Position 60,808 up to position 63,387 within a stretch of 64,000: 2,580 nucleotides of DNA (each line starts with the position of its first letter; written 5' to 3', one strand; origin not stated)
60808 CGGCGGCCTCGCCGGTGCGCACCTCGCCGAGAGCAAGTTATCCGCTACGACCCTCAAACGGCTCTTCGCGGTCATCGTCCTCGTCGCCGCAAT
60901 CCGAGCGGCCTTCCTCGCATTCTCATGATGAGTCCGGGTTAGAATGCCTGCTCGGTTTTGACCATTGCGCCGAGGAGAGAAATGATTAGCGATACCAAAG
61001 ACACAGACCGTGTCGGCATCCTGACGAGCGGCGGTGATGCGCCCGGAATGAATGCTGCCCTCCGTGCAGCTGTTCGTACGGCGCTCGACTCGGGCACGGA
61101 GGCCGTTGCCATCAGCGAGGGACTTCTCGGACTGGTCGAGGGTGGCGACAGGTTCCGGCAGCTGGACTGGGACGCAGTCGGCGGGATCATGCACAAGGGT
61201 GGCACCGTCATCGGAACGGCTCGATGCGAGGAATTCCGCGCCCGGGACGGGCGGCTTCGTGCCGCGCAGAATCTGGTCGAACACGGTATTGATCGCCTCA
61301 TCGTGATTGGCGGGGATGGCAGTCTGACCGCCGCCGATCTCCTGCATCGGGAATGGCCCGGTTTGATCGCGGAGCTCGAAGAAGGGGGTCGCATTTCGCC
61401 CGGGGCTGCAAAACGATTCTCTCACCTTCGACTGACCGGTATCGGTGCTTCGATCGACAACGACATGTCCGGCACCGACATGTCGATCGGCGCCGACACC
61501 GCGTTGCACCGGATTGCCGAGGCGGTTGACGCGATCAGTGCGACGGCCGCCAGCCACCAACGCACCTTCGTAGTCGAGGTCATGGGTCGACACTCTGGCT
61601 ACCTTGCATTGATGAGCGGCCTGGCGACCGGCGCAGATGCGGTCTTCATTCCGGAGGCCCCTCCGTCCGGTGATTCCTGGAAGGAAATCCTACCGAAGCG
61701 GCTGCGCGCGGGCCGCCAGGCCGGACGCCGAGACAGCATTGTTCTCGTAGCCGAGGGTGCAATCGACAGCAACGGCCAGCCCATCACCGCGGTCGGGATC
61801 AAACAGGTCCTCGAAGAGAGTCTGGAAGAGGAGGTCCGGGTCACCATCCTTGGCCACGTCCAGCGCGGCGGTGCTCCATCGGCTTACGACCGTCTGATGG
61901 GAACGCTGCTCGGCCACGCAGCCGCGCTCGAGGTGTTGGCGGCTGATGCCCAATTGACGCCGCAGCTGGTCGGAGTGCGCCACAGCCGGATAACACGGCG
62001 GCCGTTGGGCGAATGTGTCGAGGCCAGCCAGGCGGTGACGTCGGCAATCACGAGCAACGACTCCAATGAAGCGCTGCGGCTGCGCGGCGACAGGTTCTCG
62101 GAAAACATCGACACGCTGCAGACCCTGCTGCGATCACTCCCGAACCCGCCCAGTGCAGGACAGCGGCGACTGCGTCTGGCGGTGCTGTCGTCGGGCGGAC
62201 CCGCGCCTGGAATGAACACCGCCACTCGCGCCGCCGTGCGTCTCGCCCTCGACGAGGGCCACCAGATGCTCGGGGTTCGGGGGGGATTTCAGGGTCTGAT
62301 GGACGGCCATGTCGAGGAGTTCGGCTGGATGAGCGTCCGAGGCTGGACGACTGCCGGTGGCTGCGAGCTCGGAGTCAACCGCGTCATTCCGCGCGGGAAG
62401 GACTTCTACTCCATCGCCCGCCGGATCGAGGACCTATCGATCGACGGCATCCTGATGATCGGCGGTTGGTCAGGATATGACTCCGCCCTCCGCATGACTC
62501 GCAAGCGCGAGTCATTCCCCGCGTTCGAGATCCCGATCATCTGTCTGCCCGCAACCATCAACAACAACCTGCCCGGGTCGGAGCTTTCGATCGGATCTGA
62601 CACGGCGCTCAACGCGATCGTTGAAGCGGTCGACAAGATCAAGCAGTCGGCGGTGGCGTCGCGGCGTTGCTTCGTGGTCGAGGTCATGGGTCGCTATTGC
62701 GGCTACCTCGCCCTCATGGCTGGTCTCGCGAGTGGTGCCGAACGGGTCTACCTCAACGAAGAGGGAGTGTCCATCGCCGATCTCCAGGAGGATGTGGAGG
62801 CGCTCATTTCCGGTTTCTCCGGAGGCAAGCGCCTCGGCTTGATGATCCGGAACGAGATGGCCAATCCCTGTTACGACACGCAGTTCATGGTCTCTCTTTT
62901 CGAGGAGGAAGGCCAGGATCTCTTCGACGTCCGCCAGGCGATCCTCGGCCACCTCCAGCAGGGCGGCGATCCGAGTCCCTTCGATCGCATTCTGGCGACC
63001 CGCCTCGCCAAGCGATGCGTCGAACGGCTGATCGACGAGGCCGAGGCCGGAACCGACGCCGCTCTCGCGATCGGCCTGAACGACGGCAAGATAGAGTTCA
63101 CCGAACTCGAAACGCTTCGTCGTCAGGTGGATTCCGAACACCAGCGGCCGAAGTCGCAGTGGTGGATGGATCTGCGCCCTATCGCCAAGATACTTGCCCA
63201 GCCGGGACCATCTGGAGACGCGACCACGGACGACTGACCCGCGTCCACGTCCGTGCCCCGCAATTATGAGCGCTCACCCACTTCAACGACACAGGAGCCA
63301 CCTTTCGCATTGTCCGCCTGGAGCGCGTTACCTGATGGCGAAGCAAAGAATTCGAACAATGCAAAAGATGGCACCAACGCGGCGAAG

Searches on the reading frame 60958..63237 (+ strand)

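Call 25: search_protein_families(library=pfam, proteins=[window:60958-63237:+], max_evalue=0.001)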
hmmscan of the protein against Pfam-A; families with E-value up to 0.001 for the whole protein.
window:60958-63237:+ (759 aa): 1 family
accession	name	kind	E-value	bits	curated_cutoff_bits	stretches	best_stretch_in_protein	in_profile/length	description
PF00365.25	PFK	-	3.6e-190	630.5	30.9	2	18-323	1-274/277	Phosphofructokinase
